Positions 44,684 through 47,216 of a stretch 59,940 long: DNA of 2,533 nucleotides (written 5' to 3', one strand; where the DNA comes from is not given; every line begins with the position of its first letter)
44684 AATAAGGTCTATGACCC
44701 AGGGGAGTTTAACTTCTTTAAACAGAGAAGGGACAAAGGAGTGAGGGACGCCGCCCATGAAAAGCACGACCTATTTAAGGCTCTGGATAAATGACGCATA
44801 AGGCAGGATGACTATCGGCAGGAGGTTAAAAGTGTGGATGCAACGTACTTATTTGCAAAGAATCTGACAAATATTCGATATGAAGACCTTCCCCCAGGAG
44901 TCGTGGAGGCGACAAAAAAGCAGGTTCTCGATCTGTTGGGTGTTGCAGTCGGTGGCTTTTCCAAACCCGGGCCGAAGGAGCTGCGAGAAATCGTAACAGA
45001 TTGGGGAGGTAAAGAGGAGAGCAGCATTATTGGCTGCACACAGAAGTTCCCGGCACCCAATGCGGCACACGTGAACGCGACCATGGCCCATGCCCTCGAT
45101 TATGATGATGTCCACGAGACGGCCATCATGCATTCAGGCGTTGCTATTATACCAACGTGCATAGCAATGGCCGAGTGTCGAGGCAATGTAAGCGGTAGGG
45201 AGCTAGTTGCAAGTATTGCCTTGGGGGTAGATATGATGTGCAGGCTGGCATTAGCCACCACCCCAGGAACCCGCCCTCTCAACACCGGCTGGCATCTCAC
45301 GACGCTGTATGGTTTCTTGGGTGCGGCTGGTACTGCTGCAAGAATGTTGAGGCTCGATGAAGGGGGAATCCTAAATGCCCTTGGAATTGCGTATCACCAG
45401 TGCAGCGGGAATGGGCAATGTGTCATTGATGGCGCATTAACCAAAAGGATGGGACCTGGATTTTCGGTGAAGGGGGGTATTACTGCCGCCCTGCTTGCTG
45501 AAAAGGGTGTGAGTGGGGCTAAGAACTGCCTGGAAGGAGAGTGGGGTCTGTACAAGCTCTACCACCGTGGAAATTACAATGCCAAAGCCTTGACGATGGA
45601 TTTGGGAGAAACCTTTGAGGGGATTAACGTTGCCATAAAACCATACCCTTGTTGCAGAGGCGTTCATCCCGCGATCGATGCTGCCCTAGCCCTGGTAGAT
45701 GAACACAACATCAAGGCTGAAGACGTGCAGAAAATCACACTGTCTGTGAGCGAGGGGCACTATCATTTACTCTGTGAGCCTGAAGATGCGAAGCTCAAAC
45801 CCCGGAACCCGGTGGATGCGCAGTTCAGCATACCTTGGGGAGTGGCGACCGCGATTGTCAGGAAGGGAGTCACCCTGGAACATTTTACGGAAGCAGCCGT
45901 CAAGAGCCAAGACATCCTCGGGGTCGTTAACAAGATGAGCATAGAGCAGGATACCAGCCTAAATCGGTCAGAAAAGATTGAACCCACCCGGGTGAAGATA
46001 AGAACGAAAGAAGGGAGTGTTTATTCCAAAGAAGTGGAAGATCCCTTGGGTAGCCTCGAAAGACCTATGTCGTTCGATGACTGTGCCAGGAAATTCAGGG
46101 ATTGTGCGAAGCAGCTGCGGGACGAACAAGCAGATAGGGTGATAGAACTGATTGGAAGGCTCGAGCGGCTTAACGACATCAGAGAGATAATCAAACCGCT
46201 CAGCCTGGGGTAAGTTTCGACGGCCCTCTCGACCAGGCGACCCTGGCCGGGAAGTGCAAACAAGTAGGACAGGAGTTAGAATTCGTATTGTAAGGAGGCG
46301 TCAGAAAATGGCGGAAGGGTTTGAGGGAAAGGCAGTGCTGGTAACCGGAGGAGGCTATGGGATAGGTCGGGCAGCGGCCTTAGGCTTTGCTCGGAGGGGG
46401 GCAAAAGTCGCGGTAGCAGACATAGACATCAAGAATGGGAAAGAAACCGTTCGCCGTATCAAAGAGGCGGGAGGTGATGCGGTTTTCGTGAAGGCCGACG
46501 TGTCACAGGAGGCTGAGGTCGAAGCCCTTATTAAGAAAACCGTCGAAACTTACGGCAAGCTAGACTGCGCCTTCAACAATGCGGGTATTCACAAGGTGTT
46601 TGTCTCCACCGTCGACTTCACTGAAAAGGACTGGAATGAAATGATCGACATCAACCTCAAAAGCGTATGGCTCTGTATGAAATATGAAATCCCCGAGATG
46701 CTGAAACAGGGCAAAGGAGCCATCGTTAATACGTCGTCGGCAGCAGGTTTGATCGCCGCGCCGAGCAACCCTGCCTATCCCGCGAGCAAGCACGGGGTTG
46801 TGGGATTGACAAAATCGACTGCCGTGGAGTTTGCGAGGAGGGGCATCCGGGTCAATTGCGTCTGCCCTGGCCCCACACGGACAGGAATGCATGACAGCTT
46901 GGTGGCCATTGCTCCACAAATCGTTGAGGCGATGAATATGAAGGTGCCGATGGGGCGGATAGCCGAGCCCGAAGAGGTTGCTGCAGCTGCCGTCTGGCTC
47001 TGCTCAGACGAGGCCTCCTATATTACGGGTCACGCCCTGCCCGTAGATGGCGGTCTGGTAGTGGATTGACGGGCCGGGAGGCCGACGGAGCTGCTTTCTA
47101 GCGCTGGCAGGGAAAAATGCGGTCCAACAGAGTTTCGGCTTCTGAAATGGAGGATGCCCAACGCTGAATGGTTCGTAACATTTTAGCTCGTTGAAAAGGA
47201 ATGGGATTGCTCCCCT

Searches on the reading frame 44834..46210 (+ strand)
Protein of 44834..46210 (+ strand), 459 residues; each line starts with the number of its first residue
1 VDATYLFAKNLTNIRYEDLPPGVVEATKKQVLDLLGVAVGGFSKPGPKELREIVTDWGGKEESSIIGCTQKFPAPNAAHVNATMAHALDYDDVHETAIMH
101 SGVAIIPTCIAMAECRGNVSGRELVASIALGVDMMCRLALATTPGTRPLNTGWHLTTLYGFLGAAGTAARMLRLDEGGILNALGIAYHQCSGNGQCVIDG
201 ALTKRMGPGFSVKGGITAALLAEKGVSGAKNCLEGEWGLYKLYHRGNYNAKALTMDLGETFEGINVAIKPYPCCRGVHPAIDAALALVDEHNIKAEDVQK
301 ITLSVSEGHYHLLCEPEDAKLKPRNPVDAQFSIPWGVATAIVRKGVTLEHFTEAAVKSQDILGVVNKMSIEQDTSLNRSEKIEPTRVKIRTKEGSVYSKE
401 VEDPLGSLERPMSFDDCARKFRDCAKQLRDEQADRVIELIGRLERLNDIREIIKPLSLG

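Call 4: search_protein_families(library=pfam, proteins=[window:44834-46210:+])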
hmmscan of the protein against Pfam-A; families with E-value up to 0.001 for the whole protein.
window:44834-46210:+ (459 aa): 2 families
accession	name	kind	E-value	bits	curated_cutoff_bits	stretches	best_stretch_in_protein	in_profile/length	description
PF03972.19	MmgE_PrpD_N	-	6.4e-59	199.6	32.1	1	7-246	3-238/244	MmgE/PrpD N-terminal domain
PF19305.4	MmgE_PrpD_C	-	1.3e-41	142.7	32.1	1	271-440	1-167/173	MmgE/PrpD C-terminal domain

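Call 18: search_protein_families(library=ncbifam, proteins=[window:44834-46210:+], max_evalue=0.00001)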
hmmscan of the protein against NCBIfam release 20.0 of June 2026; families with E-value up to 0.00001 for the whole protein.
window:44834-46210:+ (459 aa): 3 families
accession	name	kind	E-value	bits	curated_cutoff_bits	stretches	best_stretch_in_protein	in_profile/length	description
NF042438.1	PrpD_hiGCgrampos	equivalog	6e-12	44.9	950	1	61-452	78-479/499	2-methylcitrate dehydratase PrpD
NF006943.0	PRK09425.1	equivalog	1.3e-09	37.4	575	1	203-448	220-468/480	bifunctional 2-methylcitrate dehydratase/aconitate hydratase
TIGR02330.1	prpD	equivalog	1.5e-08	33.8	458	1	165-448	168-456/468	2-methylcitrate dehydratase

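Call 29: search_solved_structures(query=window:44834-46210:+, max_evalue=0.00001)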
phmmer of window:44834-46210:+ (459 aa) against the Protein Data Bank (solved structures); distinct sequences matched with E-value up to 0.00001: 10.
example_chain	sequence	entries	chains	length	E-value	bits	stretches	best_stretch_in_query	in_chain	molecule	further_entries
7bra_A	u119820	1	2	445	1.1e-36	130.1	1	24-441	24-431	Bacillus subtilis IRG1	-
7e9d_A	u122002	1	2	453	2.3e-35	125.7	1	24-441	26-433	IRG1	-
2hp3_A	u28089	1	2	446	4.4e-33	118.2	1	23-427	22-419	IDS-epimerase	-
2hp0_A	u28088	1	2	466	5.1e-33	118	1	23-427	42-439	IDS-epimerase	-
12vw_A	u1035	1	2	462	2.3e-26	96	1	6-450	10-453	Cis-aconitate decarboxylase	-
12ux_A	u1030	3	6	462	3.2e-26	95.6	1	6-450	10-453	Cis-aconitate decarboxylase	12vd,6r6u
12vt_A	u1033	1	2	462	3.6e-26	95.4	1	6-450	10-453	Cis-aconitate decarboxylase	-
12vq_A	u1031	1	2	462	4.2e-26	95.2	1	6-450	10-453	Cis-aconitate decarboxylase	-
7br9_A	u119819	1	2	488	2.4e-24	89.4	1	4-451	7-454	Cis-aconitate decarboxylase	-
6r6t_A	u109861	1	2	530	3.2e-24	89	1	4-451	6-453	Cis-aconitate decarboxylase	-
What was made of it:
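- A CAD-like protein could make or handle methylene-dicarboxylates (call 29).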

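Call 66: search_solved_structures(query=window:44834-46210:+, max_evalue=1e-25, show_alignments=5)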
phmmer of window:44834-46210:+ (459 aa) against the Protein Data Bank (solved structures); distinct sequences matched with E-value up to 1e-25: 8.
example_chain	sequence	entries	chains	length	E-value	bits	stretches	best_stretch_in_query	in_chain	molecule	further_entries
7bra_A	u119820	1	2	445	1.1e-36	130.1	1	24-441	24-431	Bacillus subtilis IRG1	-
7e9d_A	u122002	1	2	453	2.3e-35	125.7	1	24-441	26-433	IRG1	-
2hp3_A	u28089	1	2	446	4.4e-33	118.2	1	23-427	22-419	IDS-epimerase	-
2hp0_A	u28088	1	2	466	5.1e-33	118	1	23-427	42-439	IDS-epimerase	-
12vw_A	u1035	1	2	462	2.3e-26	96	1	6-450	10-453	Cis-aconitate decarboxylase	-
12ux_A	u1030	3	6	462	3.2e-26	95.6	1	6-450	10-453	Cis-aconitate decarboxylase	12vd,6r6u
12vt_A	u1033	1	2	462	3.6e-26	95.4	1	6-450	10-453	Cis-aconitate decarboxylase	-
12vq_A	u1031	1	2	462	4.2e-26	95.2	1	6-450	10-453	Cis-aconitate decarboxylase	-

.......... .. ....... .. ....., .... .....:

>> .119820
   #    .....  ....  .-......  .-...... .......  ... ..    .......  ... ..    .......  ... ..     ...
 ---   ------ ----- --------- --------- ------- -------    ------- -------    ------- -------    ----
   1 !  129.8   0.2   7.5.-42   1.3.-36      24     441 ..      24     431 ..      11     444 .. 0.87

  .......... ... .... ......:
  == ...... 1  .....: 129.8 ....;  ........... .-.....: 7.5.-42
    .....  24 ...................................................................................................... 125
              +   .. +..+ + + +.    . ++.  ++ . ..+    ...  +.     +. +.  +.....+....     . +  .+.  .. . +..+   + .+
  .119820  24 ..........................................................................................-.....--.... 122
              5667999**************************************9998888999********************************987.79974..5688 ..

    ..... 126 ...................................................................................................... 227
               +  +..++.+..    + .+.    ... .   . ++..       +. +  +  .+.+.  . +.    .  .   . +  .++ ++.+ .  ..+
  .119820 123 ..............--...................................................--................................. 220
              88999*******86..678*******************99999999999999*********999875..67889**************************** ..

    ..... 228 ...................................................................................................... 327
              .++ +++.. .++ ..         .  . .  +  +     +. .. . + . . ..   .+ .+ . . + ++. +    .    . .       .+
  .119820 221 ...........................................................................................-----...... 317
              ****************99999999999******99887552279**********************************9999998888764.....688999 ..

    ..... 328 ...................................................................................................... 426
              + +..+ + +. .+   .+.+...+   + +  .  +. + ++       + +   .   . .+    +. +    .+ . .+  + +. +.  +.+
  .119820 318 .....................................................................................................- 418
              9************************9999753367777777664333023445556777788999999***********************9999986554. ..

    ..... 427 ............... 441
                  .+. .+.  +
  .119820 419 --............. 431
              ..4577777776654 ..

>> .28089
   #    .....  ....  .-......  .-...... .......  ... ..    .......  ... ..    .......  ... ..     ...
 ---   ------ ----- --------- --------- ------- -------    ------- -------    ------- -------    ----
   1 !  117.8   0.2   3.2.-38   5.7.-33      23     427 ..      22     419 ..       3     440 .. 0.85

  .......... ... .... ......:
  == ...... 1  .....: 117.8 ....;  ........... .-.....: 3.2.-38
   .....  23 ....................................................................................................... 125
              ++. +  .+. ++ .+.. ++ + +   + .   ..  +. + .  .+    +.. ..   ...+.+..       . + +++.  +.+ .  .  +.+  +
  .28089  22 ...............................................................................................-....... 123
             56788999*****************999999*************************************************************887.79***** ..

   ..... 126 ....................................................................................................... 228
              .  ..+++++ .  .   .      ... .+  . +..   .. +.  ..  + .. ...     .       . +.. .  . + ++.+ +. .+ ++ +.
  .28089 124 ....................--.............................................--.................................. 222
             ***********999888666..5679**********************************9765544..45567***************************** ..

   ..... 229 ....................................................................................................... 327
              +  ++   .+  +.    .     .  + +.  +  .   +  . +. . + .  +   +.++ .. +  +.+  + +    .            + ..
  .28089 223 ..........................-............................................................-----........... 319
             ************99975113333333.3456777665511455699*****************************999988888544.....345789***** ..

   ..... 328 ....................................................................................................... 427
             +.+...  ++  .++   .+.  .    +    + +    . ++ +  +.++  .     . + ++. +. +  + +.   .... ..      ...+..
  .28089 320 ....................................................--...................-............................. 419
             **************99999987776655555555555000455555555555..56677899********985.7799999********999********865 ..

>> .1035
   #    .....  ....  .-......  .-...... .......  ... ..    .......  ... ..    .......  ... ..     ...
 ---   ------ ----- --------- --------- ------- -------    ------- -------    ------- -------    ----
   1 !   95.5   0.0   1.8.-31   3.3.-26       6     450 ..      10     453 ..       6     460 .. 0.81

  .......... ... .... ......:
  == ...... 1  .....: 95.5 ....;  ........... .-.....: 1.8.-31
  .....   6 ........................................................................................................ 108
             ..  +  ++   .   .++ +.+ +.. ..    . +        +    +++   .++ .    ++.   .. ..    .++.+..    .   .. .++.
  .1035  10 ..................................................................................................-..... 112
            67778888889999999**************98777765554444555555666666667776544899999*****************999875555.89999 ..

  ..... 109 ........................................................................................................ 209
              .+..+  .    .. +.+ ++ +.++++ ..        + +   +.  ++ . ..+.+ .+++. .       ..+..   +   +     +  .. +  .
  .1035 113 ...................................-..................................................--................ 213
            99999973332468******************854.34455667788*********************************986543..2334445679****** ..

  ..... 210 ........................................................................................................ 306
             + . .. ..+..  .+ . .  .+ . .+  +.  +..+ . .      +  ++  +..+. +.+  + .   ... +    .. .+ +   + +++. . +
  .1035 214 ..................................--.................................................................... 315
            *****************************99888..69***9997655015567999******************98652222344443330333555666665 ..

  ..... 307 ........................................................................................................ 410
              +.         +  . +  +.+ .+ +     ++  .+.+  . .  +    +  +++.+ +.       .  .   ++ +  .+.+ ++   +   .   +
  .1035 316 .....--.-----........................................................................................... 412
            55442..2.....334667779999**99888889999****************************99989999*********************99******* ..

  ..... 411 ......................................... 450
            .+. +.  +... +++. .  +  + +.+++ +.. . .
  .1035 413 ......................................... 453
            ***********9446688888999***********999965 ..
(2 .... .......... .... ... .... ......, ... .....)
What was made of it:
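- Tried and rejected: Its alignment to CAD and IDS epimerase (call 66) shows general active-site conservation but does not discriminate between decarboxylase, epimerase and dehydratase.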

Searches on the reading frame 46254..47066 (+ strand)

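Call 7: search_protein_families(library=pfam, proteins=[window:46254-47066:+])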
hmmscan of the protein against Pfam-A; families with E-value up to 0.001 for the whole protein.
window:46254-47066:+ (271 aa): 3 families
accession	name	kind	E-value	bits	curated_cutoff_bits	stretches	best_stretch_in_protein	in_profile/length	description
PF13561.12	adh_short_C2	-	3.2e-73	246.6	27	1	36-268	7-235/236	Enoyl-(Acyl carrier protein) reductase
PF00106.31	adh_short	-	2.5e-59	200.5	26.6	1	26-216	1-190/195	short chain dehydrogenase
PF08659.16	KR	-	1.4e-09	38.5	22.6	1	28-178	3-152/180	KR domain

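Call 18: search_protein_families(library=ncbifam, proteins=[window:46254-47066:+], max_evalue=0.00001)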
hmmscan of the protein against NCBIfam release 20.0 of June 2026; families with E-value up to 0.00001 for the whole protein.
window:46254-47066:+ (271 aa): 229 families (the best 25 are shown)
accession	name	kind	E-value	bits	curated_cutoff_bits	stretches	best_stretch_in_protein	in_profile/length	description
NF004818.0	PRK06172.1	equivalog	3.6e-104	347.6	336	1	19-269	1-251/253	SDR family oxidoreductase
NF005559.1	PRK07231.1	subfamily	8.2e-76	254.8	215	1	23-269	2-248/249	glucose 1-dehydrogenase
NF004198.0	PRK05653.1-3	equivalog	9.2e-75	251.3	296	1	23-270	5-248/248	3-oxoacyl-ACP reductase FabG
NF004791.0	PRK06138.1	equivalog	7.9e-72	241.6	312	1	24-270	4-251/252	SDR family oxidoreductase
NF052558.1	MBtsdlDhBudC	equivalog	5.1e-69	232.6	270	1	23-268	1-241/250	meso-2,3-butanediol dehydrogenase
NF005681.0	PRK07478.1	subfamily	9.9e-69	231.5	267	1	23-270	4-251/254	SDR family oxidoreductase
NF004713.0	PRK06057.1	equivalog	7.5e-68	228.8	404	1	18-268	2-249/257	3-oxoacyl-ACP reductase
TIGR01830.1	3oxo_ACP_reduc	equivalog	2e-66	224.1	297.75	1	28-269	1-239/239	3-oxoacyl-[acyl-carrier-protein] reductase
NF005469.0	PRK07063.1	equivalog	3.5e-65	220.1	306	1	21-268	3-254/260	SDR family oxidoreductase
NF009466.0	PRK12826.1-2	subfamily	2.9e-64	216.9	222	1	26-269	4-245/248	3-oxoacyl-ACP reductase FabG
NF009093.0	PRK12429.1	subfamily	4e-63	213.1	258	1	24-270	4-258/259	3-hydroxybutyrate dehydrogenase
NF053701.1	CsHdxCHCADhChcB2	equivalog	1.1e-62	211.7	350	1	23-269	1-243/245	cis-4-hydroxycyclohexanecarboxylate dehydrogenase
TIGR03971.1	SDR_subfam_1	subfamily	1.4e-62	211.4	300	1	23-269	1-269/271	mycofactocin-coupled SDR family oxidoreductase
NF005067.0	PRK06484.1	equivalog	3.1e-62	210.8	713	1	24-269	8-252/524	short chain dehydrogenase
NF009468.0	PRK12826.1-4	equivalog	1.1e-60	205.5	318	1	20-269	2-248/256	SDR family oxidoreductase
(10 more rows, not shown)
